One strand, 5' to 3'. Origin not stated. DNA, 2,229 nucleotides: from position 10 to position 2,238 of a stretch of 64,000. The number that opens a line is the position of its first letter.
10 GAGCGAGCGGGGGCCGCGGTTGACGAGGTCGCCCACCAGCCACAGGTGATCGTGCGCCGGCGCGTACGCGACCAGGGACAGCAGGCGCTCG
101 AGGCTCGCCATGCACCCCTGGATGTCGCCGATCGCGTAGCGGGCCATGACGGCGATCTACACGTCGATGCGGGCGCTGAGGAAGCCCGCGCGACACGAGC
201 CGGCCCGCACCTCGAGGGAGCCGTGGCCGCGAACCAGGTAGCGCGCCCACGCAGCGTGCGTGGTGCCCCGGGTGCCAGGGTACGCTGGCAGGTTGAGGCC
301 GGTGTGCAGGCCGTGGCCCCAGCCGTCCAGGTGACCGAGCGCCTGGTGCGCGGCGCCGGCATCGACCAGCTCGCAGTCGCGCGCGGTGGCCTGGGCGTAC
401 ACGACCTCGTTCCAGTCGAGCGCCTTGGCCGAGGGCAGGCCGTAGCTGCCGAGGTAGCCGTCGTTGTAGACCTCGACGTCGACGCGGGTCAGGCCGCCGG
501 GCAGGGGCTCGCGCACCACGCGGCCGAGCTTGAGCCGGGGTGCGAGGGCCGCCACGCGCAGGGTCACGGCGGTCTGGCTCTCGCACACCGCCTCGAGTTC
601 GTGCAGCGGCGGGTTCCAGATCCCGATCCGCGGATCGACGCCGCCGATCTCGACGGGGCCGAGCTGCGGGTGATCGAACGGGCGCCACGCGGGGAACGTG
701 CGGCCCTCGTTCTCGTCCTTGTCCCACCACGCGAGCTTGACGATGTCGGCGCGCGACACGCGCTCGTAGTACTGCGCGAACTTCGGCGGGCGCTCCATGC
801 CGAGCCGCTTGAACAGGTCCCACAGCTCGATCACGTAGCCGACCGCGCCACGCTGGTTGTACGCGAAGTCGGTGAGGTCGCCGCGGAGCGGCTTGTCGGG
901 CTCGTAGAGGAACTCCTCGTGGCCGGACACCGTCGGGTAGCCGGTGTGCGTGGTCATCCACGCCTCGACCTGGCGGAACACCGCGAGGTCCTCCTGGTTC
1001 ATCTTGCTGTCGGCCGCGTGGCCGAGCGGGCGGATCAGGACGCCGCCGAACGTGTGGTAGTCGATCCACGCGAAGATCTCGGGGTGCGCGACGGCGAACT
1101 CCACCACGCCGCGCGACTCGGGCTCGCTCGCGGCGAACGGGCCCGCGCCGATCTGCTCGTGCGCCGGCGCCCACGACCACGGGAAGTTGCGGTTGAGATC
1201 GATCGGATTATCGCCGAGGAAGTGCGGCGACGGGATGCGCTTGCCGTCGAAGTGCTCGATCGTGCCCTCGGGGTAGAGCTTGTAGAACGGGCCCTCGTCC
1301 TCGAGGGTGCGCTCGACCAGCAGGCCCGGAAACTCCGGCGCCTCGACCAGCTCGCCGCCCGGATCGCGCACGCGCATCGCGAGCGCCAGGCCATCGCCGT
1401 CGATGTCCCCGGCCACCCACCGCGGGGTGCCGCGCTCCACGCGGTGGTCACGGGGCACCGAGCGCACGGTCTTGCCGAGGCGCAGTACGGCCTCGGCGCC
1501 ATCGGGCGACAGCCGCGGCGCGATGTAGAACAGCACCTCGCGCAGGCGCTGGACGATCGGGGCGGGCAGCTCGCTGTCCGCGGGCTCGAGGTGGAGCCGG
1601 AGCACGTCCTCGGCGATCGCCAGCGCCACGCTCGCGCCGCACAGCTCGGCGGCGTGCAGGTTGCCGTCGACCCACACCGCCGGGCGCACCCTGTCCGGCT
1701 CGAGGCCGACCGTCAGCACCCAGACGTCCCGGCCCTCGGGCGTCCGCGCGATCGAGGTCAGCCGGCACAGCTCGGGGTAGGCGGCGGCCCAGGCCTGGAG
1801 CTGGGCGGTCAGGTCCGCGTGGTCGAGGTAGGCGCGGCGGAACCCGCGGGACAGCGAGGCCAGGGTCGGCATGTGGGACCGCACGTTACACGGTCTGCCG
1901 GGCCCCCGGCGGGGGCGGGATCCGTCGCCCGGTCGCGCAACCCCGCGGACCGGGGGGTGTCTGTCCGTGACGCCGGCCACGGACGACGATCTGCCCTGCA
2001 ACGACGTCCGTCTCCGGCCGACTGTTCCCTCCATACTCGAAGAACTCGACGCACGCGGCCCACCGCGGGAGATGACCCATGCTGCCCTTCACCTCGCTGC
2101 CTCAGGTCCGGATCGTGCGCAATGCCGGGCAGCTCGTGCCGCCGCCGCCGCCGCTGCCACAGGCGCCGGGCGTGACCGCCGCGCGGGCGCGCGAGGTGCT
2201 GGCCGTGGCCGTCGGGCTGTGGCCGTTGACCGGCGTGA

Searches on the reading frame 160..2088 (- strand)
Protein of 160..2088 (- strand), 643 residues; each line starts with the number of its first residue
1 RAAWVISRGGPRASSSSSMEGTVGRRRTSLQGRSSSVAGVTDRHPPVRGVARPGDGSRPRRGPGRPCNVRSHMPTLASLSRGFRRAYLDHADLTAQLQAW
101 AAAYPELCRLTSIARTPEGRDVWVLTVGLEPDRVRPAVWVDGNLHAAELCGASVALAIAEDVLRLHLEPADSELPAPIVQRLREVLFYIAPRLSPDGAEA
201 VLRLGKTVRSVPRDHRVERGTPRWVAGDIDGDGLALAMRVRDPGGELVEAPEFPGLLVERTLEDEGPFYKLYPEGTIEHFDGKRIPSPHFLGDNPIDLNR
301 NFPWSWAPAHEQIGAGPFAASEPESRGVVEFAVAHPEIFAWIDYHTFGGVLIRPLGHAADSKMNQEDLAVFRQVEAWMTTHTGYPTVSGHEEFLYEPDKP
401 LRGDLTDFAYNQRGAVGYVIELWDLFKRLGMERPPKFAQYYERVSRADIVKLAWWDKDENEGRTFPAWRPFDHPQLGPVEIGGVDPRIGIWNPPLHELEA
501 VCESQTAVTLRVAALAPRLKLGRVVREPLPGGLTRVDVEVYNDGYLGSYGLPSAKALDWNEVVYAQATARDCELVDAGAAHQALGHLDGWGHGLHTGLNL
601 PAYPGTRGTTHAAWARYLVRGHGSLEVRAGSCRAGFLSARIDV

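Call 41: search_protein_families(library=pfam, proteins=[window:160-2088:-], max_evalue=0.00001)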
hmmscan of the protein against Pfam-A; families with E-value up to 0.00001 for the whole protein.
window:160-2088:- (643 aa): 1 family
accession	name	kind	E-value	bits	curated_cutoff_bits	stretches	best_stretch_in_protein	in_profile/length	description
PF00246.29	Peptidase_M14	-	4.2e-32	112.4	21.6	2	95-203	3-108/286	Zinc carboxypeptidase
